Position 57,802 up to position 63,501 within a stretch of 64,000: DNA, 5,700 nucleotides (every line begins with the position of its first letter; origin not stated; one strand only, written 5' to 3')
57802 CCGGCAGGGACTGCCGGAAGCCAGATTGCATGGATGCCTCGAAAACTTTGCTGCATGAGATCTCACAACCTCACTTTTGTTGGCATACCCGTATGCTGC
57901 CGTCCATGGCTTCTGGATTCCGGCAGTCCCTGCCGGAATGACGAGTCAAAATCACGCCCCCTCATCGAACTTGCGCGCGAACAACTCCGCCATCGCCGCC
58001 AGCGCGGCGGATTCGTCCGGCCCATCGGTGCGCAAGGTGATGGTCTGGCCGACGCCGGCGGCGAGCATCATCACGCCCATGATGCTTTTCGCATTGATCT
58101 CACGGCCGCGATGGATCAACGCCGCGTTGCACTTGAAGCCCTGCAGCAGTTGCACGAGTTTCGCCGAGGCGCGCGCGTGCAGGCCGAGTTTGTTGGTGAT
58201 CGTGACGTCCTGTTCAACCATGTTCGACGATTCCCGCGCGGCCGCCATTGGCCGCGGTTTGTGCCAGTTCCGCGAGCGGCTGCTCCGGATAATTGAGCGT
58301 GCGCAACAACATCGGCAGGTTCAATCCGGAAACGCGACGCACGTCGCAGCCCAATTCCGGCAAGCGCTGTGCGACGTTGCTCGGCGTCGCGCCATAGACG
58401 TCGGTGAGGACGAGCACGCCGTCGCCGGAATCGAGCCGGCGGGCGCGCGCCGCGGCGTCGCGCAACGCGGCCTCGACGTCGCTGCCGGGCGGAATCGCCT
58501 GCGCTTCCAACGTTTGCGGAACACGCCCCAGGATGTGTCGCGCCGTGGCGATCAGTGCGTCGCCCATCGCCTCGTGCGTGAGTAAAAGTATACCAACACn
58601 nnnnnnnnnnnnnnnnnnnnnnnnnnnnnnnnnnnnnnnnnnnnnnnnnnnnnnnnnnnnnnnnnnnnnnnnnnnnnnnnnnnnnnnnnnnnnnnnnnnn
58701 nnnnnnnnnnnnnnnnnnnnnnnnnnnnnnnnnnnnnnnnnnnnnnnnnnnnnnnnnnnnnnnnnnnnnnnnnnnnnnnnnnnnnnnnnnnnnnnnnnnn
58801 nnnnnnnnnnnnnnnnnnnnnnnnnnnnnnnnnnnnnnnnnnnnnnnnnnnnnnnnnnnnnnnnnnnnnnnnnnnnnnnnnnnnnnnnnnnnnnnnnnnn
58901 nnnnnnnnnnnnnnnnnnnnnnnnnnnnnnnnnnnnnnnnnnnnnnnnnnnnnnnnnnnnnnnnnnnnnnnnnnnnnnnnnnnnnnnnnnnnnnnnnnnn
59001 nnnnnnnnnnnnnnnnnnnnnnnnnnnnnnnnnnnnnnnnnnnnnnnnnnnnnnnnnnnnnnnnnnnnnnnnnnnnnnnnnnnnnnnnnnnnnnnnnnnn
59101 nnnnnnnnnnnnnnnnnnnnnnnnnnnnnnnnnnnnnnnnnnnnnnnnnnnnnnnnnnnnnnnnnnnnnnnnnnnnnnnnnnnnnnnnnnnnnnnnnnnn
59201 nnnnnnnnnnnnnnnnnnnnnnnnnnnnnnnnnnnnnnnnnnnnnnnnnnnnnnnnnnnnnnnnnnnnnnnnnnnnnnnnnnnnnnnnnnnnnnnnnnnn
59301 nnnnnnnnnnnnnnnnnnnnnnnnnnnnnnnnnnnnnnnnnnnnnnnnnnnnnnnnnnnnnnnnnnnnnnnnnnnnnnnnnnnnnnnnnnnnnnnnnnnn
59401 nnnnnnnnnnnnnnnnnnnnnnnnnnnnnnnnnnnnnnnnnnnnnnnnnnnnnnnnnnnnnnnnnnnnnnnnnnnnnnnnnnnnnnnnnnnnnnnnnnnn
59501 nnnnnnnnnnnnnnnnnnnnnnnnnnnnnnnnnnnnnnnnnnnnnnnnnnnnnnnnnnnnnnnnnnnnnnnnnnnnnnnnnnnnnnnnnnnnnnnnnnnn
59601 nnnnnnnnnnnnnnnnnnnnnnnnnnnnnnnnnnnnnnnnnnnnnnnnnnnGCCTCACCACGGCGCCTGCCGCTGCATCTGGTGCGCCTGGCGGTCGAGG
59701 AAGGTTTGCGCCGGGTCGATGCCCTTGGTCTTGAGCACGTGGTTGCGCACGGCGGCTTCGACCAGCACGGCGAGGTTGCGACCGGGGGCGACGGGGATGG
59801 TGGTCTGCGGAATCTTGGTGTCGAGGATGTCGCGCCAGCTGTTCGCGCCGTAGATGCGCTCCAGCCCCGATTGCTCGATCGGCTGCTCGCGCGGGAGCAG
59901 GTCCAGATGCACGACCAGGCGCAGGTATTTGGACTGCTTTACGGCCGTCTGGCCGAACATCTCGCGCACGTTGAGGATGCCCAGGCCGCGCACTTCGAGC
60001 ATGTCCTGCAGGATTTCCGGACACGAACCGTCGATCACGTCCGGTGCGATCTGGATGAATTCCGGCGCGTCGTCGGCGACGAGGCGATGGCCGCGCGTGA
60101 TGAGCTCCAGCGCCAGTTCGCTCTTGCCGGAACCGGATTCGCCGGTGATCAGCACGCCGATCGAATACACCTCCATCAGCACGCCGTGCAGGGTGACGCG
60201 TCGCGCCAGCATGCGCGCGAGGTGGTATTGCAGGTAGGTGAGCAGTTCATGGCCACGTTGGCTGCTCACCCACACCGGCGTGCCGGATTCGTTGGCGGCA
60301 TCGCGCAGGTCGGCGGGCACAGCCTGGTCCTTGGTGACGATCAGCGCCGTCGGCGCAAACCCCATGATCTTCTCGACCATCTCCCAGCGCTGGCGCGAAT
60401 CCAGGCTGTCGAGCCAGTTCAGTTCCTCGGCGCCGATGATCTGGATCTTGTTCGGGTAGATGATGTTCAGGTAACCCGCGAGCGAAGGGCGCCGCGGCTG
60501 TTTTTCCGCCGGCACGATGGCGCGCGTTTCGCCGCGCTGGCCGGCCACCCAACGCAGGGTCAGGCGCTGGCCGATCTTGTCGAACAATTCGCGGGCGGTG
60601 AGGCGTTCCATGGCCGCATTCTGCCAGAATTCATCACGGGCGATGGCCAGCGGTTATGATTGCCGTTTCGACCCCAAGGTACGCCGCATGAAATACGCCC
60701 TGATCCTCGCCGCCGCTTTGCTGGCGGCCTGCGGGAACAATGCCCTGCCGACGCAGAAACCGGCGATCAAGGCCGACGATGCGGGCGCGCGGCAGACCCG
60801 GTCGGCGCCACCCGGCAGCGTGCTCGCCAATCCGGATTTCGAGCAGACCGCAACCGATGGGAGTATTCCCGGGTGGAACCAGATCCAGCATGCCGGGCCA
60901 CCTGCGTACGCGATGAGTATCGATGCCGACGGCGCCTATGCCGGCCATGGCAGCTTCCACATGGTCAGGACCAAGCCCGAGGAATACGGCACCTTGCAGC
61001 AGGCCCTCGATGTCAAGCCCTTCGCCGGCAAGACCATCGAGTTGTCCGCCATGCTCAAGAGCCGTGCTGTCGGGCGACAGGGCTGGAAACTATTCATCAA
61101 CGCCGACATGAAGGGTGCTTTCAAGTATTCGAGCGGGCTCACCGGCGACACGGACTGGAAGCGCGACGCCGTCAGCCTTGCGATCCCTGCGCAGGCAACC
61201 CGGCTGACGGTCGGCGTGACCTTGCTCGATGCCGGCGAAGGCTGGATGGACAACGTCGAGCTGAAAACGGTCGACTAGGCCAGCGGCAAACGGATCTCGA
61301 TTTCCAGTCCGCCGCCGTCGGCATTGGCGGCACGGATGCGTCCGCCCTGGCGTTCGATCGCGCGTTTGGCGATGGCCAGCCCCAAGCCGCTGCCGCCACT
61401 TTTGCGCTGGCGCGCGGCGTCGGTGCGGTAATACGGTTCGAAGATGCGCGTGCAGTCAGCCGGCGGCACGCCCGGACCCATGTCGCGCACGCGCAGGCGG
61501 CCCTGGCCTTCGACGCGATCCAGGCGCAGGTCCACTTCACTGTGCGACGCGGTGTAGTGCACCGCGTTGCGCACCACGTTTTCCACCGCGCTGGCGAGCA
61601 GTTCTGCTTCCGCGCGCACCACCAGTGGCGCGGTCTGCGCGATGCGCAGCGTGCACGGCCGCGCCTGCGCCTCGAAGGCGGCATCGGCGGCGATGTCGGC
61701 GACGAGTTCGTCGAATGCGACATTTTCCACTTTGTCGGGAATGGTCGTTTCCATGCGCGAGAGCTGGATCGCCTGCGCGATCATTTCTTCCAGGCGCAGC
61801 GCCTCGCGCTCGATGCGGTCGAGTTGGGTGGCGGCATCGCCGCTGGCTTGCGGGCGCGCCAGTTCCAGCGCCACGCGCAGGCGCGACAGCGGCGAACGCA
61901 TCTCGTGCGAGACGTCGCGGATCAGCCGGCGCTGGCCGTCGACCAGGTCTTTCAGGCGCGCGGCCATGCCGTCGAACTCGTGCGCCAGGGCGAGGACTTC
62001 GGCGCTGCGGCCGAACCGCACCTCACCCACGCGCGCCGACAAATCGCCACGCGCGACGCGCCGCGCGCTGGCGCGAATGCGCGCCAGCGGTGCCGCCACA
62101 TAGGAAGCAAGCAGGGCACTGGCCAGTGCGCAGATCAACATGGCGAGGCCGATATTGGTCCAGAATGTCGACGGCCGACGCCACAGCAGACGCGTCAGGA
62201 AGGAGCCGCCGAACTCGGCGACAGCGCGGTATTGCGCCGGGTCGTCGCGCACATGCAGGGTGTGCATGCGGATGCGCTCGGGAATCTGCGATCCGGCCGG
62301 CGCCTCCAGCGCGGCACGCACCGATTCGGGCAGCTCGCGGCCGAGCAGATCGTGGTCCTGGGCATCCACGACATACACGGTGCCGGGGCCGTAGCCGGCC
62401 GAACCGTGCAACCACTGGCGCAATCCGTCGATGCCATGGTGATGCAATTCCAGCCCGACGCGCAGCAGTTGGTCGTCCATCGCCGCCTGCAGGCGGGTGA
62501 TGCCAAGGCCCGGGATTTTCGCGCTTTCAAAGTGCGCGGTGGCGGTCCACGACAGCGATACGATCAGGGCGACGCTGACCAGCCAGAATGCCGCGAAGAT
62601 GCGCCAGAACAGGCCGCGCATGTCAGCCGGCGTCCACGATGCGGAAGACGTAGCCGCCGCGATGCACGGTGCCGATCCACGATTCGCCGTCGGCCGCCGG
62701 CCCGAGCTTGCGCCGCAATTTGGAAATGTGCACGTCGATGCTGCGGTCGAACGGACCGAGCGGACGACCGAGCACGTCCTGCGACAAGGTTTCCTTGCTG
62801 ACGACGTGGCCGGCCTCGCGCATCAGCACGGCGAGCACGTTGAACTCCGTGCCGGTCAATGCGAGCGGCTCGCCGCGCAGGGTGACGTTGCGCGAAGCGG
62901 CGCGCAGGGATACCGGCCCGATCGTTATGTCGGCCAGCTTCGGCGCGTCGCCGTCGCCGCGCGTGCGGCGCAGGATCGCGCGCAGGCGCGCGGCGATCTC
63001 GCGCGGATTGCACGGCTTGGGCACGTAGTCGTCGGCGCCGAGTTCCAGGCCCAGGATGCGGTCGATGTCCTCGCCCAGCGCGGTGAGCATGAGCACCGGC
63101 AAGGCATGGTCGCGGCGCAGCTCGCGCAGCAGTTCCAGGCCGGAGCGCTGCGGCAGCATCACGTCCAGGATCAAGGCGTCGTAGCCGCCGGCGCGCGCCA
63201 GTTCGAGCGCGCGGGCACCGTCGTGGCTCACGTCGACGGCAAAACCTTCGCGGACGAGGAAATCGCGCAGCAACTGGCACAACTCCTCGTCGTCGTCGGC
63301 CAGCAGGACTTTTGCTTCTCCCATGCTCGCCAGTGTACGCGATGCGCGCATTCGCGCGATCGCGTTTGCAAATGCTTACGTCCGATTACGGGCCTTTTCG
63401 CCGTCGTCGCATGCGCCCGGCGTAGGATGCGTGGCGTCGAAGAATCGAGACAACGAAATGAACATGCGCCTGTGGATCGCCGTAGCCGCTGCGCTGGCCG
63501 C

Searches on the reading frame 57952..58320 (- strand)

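Call 64: search_protein_families(library=pfam, proteins=[window:57952-58320:-], max_evalue=0.0001)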
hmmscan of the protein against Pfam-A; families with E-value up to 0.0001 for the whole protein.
window:57952-58320:- (122 aa): 1 family
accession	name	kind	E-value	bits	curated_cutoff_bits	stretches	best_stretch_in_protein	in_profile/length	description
PF00381.24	PTS-HPr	-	3.1e-29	101.3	23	1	35-115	1-80/81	PTS HPr component phosphorylation site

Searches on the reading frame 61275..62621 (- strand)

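Call 42: search_protein_families(library=pfam, proteins=[window:61275-62621:-], max_evalue=0.0001)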
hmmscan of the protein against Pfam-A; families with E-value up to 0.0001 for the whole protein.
window:61275-62621:- (448 aa): 4 families
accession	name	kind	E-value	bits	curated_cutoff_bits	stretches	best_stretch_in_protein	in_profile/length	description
PF02518.31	HATPase_c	-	2.9e-25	89.3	26.4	1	340-447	4-109/111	Histidine kinase-, DNA gyrase B-, and HSP90-like ATPase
PF00512.31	HisKA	-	4.7e-12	46.2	26.9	1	230-292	2-65/66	His Kinase A (phospho-acceptor) domain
PF00672.30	HAMP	-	9.5e-10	39.1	25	1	170-225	1-53/53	HAMP domain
PF13581.12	HATPase_c_2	-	2.6e-05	24.7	27.4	0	320-422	11-109/127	Histidine kinase-like ATPase domain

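Call 53: search_protein_families(library=ncbifam, proteins=[window:61275-62621:-], max_evalue=1e-10)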
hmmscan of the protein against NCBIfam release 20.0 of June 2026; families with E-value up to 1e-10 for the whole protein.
window:61275-62621:- (448 aa): 59 families (the best 25 are shown)
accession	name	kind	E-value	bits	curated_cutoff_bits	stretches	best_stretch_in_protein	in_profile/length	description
NF045900.1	HisKinCpxALeg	equivalog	3.1e-80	270.1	800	1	1-447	1-451/451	two-component system sensor histidine kinase CpxA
NF007007.0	PRK09470.1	equivalog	3.3e-73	247.2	486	1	157-447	174-459/463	envelope stress sensor histidine kinase CpxA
NF008312.0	PRK11100.1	equivalog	2.7e-45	155.1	356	1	153-447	184-474/477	two-component system sensor histidine kinase CreC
TIGR02966.1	phoR_proteo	equivalog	4.4e-45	154.1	334.2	1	222-440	106-328/333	phosphate regulon sensor histidine kinase PhoR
TIGR01386.1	cztS_silS_copS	subfamily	2.4e-43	148.8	292.55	1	124-436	137-448/457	heavy metal sensor histidine kinase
NF007837.0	PRK10549.1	equivalog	1.3e-42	146.1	603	1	151-447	164-458/466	envelope stress sensor histidine kinase BaeS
NF033092.0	HK_WalK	equivalog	4.1e-42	144.5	725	1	230-447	372-594/594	cell wall metabolism sensor histidine kinase WalK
NF007898.0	PRK10604.1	equivalog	7.4e-42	144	478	1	179-447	164-423/433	two-component system sensor histidine kinase RstB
NF046044.1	PnpS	equivalog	3.2e-41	141.7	400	1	224-446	164-390/390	two-component system histidine kinase PnpS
NF012163.2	BaeS_SmeS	equivalog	2.8e-40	138.6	500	1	152-446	165-457/457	sensor histidine kinase efflux regulator BaeS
NF007004.0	PRK09467.1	equivalog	5.7e-40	137.4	415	1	161-447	166-436/440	two-component system sensor histidine kinase EnvZ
NF041735.1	hist_kin_RppB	equivalog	5.8e-38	130.8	400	1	234-446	220-438/438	two-component system sensor histidine kinase RppB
NF040691.1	MtrAB_MtrB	equivalog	7.3e-37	127.5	450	1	157-446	195-491/507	MtrAB system histidine kinase MtrB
NF008235.0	PRK11006.1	equivalog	5.9e-33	114.4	390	1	222-442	196-418/431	phosphate regulon sensor histidine kinase PhoR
NF007664.1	PRK10337.1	equivalog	1.9e-31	109.2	475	1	169-444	172-441/442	quorum sensing histidine kinase QseC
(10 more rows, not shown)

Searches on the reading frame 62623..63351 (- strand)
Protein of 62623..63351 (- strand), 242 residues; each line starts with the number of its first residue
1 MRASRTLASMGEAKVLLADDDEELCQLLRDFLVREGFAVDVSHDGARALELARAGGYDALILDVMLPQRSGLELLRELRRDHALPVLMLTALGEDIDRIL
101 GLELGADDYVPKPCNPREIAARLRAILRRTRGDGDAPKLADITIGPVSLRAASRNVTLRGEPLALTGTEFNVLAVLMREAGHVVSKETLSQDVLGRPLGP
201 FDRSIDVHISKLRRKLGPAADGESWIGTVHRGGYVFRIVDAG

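Call 42: search_protein_families(library=pfam, proteins=[window:62623-63351:-], max_evalue=0.0001)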
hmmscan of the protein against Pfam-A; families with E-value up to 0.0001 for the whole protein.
window:62623-63351:- (242 aa): 2 families
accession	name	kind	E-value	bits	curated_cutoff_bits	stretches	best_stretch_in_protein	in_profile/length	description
PF00072.30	Response_reg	-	9e-27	93.9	30.2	1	15-123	1-110/111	Response regulator receiver domain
PF00486.34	Trans_reg_C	-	3.6e-21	75.5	26.2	1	160-236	1-77/77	Transcriptional regulatory protein, C terminal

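Call 53: search_protein_families(library=ncbifam, proteins=[window:62623-63351:-], max_evalue=1e-10)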
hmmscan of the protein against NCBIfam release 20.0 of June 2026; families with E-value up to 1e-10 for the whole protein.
window:62623-63351:- (242 aa): 52 families (the best 25 are shown)
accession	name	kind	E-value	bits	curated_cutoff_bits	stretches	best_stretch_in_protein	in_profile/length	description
NF008199.0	PRK10955.1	equivalog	3.4e-68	230.1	341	1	14-235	3-227/232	envelope stress response regulator transcription factor CpxR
NF007005.1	PRK09468.1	equivalog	9.6e-56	188.8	331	1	13-236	4-231/237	osmolarity response regulator transcription factor OmpR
NF008296.0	PRK11083.1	equivalog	1.9e-51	174.7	273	1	12-236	3-225/228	two-component system response regulator CreB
NF045944.1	ResRegRpaBCyano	equivalog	5.6e-51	173.1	330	1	16-237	1-228/229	response regulator transcription factor RpaB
TIGR02154.1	PhoB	equivalog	4.7e-49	166.7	296.2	1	13-236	3-225/226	phosphate regulon transcriptional regulator PhoB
NF033117.2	vanR_ACDEGLN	exception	1.9e-47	161.7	350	1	15-235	1-224/226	VanR-ABDEGLN family response regulator transcription factor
NF040534.1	resp_reg_YycF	equivalog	5.9e-47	159.9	340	1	14-237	2-228/231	response regulator YycF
NF041733.1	resp_reg_CseB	equivalog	1.7e-46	158.4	350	1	14-236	2-226/228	two-component system response regulator CseB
NF040689.1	MtrAB_MtrA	equivalog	2.2e-46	158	300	1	15-234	1-216/219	MtrAB system response regulator MtrA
NF007982.1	PRK10710.1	equivalog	4.2e-46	157.4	380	1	12-236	7-227/235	envelope stress response regulator BaeR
NF053854.1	RespRegPhoBBctds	equivalog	7.2e-46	156.3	270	1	15-221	1-212/225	two-component system response regulator PhoB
NF045991.1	RespRegCtrARhodob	equivalog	2.9e-45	154.7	350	1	14-237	2-222/224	response regulator transcription factor CtrA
NF012023.0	PRK15479.1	equivalog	9.2e-43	146.4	337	1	14-237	2-218/224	transcriptional regulator TctD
NF007977.0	PRK10701.1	equivalog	2.3e-42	145.1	330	1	14-236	3-233/241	two-component system response regulator RstA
NF000403.1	vanR-C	exception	2.8e-42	144.9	480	1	14-236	4-229/231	vancomycin resistance response regulator transcription factor VanR-C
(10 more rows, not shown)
